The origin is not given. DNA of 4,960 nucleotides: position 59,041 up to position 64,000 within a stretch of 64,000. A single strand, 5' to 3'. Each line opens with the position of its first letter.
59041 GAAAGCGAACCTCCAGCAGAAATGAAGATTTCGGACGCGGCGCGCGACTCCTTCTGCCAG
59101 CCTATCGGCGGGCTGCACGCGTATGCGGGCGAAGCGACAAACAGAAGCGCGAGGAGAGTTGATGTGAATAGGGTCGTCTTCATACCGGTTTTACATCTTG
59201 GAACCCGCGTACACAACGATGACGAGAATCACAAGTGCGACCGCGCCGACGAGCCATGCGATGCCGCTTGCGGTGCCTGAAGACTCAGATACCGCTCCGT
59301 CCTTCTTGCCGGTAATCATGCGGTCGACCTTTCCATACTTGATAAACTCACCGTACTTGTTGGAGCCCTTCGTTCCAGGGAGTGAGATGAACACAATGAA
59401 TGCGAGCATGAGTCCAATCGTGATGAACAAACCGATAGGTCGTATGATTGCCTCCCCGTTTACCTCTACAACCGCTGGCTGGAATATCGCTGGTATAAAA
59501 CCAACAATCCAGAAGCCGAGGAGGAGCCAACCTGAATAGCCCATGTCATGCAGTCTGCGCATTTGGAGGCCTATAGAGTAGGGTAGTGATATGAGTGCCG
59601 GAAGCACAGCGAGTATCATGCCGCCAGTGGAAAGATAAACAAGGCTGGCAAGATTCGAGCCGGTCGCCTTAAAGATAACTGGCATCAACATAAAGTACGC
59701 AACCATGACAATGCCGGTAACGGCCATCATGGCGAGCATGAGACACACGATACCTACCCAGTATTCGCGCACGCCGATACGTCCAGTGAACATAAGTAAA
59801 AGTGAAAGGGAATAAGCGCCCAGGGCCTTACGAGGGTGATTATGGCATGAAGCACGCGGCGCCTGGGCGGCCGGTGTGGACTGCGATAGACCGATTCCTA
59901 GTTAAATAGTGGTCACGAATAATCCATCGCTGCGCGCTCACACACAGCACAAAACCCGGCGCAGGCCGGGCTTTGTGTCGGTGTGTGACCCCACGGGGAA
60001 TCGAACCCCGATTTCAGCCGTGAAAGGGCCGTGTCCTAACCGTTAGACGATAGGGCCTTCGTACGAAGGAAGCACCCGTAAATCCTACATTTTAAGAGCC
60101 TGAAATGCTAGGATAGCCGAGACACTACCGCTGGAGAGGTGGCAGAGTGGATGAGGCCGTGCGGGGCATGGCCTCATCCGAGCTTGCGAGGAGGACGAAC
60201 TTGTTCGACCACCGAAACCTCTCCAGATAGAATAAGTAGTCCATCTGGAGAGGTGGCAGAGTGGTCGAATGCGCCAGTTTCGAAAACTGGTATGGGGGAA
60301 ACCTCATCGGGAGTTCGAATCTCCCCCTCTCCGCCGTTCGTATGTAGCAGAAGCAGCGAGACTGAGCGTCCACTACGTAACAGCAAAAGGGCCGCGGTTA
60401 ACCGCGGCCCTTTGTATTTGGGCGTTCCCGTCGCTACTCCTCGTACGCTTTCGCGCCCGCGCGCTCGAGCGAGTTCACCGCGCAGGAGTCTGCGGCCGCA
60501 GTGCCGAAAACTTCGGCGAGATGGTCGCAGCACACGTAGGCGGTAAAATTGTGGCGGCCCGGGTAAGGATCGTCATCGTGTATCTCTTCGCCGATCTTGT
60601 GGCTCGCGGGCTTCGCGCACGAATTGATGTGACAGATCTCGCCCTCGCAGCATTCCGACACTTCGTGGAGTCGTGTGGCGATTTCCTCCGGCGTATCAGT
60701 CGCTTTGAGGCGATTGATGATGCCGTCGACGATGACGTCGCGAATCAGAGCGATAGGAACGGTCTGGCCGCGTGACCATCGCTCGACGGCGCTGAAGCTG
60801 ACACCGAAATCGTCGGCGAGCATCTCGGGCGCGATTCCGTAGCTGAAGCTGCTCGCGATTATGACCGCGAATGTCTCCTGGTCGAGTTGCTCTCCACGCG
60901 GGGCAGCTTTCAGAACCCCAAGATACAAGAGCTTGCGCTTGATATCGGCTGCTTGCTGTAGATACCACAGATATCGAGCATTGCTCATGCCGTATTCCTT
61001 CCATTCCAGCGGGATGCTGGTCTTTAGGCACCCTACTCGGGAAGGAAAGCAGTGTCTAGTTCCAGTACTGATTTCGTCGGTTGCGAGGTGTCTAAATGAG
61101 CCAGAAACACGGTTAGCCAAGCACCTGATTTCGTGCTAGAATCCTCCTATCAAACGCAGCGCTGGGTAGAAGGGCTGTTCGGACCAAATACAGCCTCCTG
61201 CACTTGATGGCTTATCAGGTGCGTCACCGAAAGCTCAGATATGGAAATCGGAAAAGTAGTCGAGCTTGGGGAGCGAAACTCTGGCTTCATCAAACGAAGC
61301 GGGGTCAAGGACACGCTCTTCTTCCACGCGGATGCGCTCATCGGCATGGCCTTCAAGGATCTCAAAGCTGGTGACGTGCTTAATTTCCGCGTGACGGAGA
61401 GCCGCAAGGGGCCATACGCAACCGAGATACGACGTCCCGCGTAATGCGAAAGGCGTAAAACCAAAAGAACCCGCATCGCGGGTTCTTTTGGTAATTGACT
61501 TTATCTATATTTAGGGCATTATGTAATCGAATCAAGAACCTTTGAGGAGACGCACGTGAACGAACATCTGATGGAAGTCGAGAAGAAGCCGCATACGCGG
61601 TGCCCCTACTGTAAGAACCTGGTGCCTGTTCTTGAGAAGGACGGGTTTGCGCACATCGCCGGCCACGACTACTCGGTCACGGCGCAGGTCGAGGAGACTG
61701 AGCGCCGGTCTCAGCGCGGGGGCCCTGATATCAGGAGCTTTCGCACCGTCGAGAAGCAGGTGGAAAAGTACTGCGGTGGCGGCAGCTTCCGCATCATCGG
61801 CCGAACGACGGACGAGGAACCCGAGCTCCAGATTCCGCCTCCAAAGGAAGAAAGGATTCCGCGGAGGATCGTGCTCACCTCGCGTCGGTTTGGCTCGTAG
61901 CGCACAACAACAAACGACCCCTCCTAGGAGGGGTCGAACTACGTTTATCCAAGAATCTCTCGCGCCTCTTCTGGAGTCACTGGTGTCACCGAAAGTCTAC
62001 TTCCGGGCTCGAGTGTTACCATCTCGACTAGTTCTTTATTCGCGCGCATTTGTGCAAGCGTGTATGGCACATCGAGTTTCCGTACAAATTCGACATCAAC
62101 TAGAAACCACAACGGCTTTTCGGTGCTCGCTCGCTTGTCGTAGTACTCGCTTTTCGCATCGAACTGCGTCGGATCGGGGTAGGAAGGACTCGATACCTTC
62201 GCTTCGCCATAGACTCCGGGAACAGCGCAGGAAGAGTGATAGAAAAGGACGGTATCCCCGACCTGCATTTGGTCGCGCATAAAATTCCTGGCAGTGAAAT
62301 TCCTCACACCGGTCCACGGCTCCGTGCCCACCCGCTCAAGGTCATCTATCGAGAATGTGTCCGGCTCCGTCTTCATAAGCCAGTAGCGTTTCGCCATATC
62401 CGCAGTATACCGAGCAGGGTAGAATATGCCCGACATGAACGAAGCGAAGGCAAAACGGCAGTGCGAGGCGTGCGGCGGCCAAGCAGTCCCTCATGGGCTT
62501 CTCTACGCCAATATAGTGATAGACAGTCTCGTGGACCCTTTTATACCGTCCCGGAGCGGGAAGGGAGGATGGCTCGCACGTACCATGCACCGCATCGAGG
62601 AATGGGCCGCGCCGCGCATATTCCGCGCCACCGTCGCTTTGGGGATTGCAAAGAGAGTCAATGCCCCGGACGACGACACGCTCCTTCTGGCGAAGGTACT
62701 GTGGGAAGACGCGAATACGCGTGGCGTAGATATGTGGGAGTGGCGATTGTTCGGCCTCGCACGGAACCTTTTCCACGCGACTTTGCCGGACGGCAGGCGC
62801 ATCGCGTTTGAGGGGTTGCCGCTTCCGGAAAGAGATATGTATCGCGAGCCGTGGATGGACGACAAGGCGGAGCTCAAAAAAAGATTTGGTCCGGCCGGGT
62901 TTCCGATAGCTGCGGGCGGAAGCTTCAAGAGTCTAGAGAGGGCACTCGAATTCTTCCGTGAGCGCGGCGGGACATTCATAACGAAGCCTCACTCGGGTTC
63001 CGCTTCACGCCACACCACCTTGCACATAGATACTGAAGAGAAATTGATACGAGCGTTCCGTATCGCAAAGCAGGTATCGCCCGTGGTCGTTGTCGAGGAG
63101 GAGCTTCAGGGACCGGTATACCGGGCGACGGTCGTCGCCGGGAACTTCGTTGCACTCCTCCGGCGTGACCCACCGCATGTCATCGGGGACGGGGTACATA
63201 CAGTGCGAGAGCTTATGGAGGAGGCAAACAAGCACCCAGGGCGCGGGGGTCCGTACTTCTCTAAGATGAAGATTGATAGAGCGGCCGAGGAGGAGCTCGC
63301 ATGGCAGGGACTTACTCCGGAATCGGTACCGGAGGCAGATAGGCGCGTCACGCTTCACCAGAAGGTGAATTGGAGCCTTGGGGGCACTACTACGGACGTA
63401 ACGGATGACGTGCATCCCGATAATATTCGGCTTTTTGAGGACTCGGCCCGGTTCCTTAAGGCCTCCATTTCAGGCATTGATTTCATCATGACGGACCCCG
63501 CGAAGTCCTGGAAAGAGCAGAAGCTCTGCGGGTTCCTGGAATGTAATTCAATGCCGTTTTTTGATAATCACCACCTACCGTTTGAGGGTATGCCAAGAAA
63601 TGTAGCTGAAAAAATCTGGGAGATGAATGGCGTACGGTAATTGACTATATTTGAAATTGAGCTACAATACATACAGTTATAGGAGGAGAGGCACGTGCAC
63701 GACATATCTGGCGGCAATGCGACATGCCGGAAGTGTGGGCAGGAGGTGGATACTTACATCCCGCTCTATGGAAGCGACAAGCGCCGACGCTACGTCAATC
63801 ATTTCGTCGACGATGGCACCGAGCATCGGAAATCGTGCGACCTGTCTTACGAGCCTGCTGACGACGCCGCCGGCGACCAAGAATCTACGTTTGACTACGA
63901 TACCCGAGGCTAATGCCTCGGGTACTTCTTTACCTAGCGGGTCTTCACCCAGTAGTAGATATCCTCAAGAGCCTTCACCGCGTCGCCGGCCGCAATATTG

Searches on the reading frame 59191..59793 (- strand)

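Call 4: search_protein_families(library=pfam, proteins=[window:59191-59793:-], max_evalue=1)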
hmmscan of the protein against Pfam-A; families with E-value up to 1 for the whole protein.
window:59191-59793:- (200 aa): 1 family
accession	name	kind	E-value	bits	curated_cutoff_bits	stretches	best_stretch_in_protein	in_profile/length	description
PF05656.20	DUF805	-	4e-18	66.3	25.7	1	2-149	4-111/111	Protein of unknown function (DUF805)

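Call 5: search_protein_families(library=ncbifam, proteins=[window:59191-59793:-], max_evalue=1)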
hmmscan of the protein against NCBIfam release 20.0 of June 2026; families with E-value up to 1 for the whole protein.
window:59191-59793:- (200 aa): 0 families

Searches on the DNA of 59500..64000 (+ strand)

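Call 9: search_rna_families(source=window, start=59500, end=64000, threshold=evalue, max_evalue=1)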
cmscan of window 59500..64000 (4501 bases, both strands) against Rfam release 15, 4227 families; matches with E-value up to 1: 13.
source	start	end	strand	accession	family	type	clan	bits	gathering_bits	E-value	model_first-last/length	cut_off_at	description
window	60247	60333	+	RF00005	tRNA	Gene; tRNA;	CL00001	60.1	29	1.2e-11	1-71/71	no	tRNA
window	59986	60057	-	RF00005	tRNA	Gene; tRNA;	CL00001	59.2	29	2.1e-11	1-71/71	no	tRNA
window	60238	60430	+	RF02223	sX4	Gene; sRNA;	-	31.3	70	0.0007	1-167/167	no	Proteobacterial sRNA sX4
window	60282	60333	-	RF04351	Plastid-psbl-rps4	Cis-reg;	-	30.1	68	0.0019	1-53/53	no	Plastid-psbl-rps4 3UTR RNA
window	61383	61492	+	RF00506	Thr_leader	Cis-reg; leader;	-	27.9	55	0.03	1-118/118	no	Threonine operon leader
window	59987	60030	-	RF01684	mascRNA-menRNA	Gene;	-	25.5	42.5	0.052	1-56/56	no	MALAT1-associated small cytoplasmic RNA/MEN beta RNA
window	60335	60416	-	RF01730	Termite-leu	Cis-reg;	-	25.1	51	0.028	1-78/78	no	Termite-leu RNA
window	62195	62235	+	RF01549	TB8Cs2H1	Gene; snRNA; snoRNA; HACA-box;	-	23.3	40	0.19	1-65/65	no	Trypanosomatid snoRNA TB8Cs2H1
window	60325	60418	+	RF02871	ncS54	Gene; sRNA;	-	21.9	43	0.11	1-79/79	no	Burkholderia sRNA 54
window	60385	60419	-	RF02884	BcKCsr7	Gene; sRNA;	-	21.2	59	0.39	1-157/157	no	Burkholderia sRNA 7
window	60208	60265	-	RF04204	mir-3473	Gene; miRNA;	-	21.1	71.8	0.68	1-78/78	no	mir-3473 microRNA precursor family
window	60379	60412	+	RF02356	BjrC1505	Gene; sRNA;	-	20.9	50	0.93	102-135/140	no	Alphaproteobacterial sRNA BjrC1505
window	61463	61536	-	RF00512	Leu_leader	Cis-reg; leader;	-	20.7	50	0.65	1-148/148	no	Leucine operon leader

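Call 43: search_rna_families(sources=[L014, L010, L016, L044], threshold=gathering)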
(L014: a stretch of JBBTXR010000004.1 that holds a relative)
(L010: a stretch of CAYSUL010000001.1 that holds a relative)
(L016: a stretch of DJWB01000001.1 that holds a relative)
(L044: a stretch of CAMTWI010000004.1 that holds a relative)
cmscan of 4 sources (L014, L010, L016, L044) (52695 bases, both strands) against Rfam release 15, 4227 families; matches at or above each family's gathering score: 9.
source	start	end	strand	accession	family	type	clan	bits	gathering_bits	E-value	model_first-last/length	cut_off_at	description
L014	2455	2527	-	RF00005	tRNA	Gene; tRNA;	CL00001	68.9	29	5.1e-13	1-71/71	no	tRNA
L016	5751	5822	-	RF00005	tRNA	Gene; tRNA;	CL00001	62.4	29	3.3e-11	1-71/71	no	tRNA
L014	4961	5032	-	RF00005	tRNA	Gene; tRNA;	CL00001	60.3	29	1.2e-10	1-71/71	no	tRNA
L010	5568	5639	-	RF00005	tRNA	Gene; tRNA;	CL00001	60.3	29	1.2e-10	1-71/71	no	tRNA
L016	5883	5967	+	RF00005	tRNA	Gene; tRNA;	CL00001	60.3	29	1.2e-10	1-71/71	no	tRNA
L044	3392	3463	-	RF00005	tRNA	Gene; tRNA;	CL00001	58.9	29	2.9e-10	1-71/71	no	tRNA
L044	4568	4652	+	RF00005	tRNA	Gene; tRNA;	CL00001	55.6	29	2.4e-09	1-71/71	no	tRNA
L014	5901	5985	+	RF00005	tRNA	Gene; tRNA;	CL00001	54.8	29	3.9e-09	1-71/71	no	tRNA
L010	5715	5799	+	RF00005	tRNA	Gene; tRNA;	CL00001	52.5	29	1.7e-08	1-71/71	no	tRNA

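Call 75: search_rna_families(source=window, start=60060, end=60260, threshold=evalue, max_evalue=10, show_alignments=2)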
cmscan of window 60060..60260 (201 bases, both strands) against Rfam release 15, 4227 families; matches with E-value up to 10: 8.
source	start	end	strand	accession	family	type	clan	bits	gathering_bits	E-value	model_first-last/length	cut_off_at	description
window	60208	60260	-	RF04204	mir-3473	Gene; miRNA;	-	17.2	71.8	0.36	1-78/78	no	mir-3473 microRNA precursor family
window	60211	60257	+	RF04204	mir-3473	Gene; miRNA;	-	14.8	71.8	1.6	1-78/78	no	mir-3473 microRNA precursor family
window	60158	60184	+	RF03157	L31-Gammaproteobacteria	Cis-reg; leader;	CL00118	14.6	33.2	0.62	1-53/53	no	L31-Gammaproteobacteria ribosomal protein leader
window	60129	60227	-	RF03725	mir-7094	Gene; miRNA;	-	13.7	90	3.1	1-60/60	no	mir-7094 microRNA precursor family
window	60120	60213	-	RF02344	ar14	Gene; sRNA;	-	13.4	58.8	1.5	1-123/123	no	Alphaproteobacterial ar14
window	60233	60260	+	RF02223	sX4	Gene; sRNA;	-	13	70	1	1-28/167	3'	Proteobacterial sRNA sX4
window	60210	60259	-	RF01015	mir-885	Gene; miRNA;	-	12.4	66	8.2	1-74/74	no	mir-885 microRNA precursor family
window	60067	60086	+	RF02914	DUF805b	Cis-reg;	CL00115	9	35.6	7.4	2-21/35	no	DUF805b RNA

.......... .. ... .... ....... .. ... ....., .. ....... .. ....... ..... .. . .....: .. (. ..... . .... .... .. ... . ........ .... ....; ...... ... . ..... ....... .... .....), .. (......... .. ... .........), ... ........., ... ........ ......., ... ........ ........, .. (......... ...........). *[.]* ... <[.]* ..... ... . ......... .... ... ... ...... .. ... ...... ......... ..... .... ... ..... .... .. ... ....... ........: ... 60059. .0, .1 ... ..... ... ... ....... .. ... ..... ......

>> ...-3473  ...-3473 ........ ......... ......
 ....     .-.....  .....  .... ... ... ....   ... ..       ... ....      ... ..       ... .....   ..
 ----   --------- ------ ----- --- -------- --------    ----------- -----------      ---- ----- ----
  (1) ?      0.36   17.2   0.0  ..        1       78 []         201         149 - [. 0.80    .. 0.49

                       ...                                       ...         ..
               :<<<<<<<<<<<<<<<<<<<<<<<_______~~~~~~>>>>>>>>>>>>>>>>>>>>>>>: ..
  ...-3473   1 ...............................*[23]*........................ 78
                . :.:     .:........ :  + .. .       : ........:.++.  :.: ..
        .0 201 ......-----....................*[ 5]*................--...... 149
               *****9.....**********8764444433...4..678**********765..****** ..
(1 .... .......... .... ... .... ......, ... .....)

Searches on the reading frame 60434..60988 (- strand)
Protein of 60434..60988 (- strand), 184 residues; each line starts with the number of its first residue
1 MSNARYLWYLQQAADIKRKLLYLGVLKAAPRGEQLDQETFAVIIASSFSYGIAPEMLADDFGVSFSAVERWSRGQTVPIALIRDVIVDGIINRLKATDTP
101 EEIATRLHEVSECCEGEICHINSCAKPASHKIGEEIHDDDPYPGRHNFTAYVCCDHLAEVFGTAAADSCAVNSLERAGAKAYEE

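Call 4: search_protein_families(library=pfam, proteins=[window:60434-60988:-], max_evalue=1)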
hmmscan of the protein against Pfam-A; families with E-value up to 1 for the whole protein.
window:60434-60988:- (184 aa): 0 families

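Call 5: search_protein_families(library=ncbifam, proteins=[window:60434-60988:-], max_evalue=1)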
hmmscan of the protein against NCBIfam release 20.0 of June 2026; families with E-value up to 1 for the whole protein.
window:60434-60988:- (184 aa): 3 families
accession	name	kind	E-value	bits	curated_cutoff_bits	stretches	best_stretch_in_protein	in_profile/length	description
NF033790.1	CnrY_NccY_antiS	subfamily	0.0077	16.7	35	1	141-177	39-75/95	CnrY/NccY family anti-sigma factor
NF041951.1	phage_RstR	subfamily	0.026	14.8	80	1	54-123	18-94/108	RstR family transcriptional repressor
NF046037.1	carphisopro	domain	0.17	12.1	38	1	54-84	11-41/54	carph-isopro domain-containing protein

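Call 52: search_protein_families(library=phrogs, proteins=[window:60434-60988:-], max_evalue=0.1)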
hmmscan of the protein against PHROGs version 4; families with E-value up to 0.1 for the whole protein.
window:60434-60988:- (184 aa): 0 families

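Call 53: search_protein_families(library=padloc, proteins=[window:60434-60988:-], max_evalue=0.1)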
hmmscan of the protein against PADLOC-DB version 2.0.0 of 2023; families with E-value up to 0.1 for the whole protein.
window:60434-60988:- (184 aa): 0 families

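Call 79: find_homologous_proteins(query=window:60434-60988:-, max_evalue=0.001)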
Query window:60434-60988:- (184 aa): 2 proteins with E <= 0.001 among 65 candidates.
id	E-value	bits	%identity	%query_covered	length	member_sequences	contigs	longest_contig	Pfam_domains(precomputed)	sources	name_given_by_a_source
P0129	5.6e-120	416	100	100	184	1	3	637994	-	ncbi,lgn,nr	ncbi:MAG: hypothetical protein KBC38_04065 [Candidatus Pacebacteria bacterium]|nr:hypothetical prote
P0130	7.1e-9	54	64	25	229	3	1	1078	-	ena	-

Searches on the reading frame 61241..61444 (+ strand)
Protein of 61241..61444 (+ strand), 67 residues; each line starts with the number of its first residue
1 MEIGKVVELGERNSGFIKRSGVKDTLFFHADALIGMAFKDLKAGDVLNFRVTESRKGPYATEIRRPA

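Call 4: search_protein_families(library=pfam, proteins=[window:61241-61444:+], max_evalue=1)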
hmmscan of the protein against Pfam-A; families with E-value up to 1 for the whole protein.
window:61241-61444:+ (67 aa): 2 families
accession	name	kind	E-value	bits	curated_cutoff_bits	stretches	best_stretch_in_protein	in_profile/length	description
PF00313.28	CSD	-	2.2e-11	43.9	27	1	11-65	10-65/66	'Cold-shock' DNA-binding domain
PF12969.12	DUF3857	-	0.098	13.1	24.6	1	4-59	50-105/170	Domain of Unknown Function with PDB structure (DUF3857)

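Call 5: search_protein_families(library=ncbifam, proteins=[window:61241-61444:+], max_evalue=1)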
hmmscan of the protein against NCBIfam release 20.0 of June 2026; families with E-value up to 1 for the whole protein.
window:61241-61444:+ (67 aa): 8 families
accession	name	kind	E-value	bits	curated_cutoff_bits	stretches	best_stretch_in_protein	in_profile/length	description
NF038236.1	retron_eff_Se72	equivalog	2.1e-08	33.9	82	1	15-65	13-61/62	retron Se72 family effector protein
NF049933.1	TransAntitermCspE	equivalog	2.3e-07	30.8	120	1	14-63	17-66/69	transcription antiterminator/RNA stability regulator CspE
TIGR02381.1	cspD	equivalog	4.3e-07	29.8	115.4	1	13-64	14-65/68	cold shock domain-containing protein CspD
NF008190.0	PRK10943.1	subfamily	1.9e-05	24.5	137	1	14-63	17-66/69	cold shock-like protein CspC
NF007062.0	PRK09507.1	subfamily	2.1e-05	24.4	133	1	14-63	17-66/69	transcription antiterminator/RNA stability regulator CspE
NF007679.0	PRK10354.1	subfamily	0.0015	18.8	130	1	13-63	17-67/70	RNA chaperone/antiterminator CspA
NF011574.0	PRK14998.1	equivalog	0.0015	18.7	147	1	2-62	2-63/73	cold shock-like protein CspD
NF007405.0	PRK09937.1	equivalog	0.0035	17.5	152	1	13-63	14-64/74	cold shock-like protein CspD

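Call 52: search_protein_families(library=phrogs, proteins=[window:61241-61444:+], max_evalue=0.1)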
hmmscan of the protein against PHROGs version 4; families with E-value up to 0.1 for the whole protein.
window:61241-61444:+ (67 aa): 2 families
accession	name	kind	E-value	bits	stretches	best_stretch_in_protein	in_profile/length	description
phrog_729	-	other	8.9e-06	26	1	11-65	24-78/277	cold shock protein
phrog_5068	-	unknown function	0.01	16.9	1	37-63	24-51/84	-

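Call 53: search_protein_families(library=padloc, proteins=[window:61241-61444:+], max_evalue=0.1)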
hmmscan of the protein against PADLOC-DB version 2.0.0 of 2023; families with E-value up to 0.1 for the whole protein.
window:61241-61444:+ (67 aa): 1 family
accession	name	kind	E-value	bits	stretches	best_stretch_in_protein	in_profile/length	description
PDLC02916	CSD_V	-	1.4e-08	32.5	1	15-65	16-63/64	-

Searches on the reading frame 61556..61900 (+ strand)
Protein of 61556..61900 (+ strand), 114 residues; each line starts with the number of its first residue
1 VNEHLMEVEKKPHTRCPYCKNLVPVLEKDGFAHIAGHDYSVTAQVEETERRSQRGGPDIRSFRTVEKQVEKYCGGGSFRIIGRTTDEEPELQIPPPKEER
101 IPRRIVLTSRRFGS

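Call 4: search_protein_families(library=pfam, proteins=[window:61556-61900:+], max_evalue=1)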
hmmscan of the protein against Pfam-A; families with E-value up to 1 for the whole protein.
window:61556-61900:+ (114 aa): 2 families
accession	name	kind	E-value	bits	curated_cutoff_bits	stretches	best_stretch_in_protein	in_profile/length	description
PF13248.11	Zn_ribbon_3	-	0.28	11.2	27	1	13-23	2-12/26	zinc-ribbon domain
PF00843.22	Arena_nucleocap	-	0.38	10.1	27.2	1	18-71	20-73/334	Arenavirus nucleocapsid N-terminal domain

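Call 5: search_protein_families(library=ncbifam, proteins=[window:61556-61900:+], max_evalue=1)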
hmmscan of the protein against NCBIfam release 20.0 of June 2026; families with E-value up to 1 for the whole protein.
window:61556-61900:+ (114 aa): 1 family
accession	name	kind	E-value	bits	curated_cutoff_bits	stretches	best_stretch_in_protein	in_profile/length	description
TIGR01126.1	pdi_dom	equivalog_domain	0.079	13.2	107.2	1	16-66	26-76/105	protein disulfide-isomerase domain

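Call 52: search_protein_families(library=phrogs, proteins=[window:61556-61900:+], max_evalue=0.1)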
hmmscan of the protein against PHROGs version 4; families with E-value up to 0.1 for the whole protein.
window:61556-61900:+ (114 aa): 2 families
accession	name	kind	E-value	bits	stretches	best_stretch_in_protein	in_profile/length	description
phrog_21581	-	unknown function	0.02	15.7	1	13-40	21-47/152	-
phrog_22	-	DNA, RNA and nucleotide metabolism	0.041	15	1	14-48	79-108/162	thioredoxin domain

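Call 53: search_protein_families(library=padloc, proteins=[window:61556-61900:+], max_evalue=0.1)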
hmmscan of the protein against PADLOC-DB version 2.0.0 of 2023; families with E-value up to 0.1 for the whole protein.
window:61556-61900:+ (114 aa): 0 families
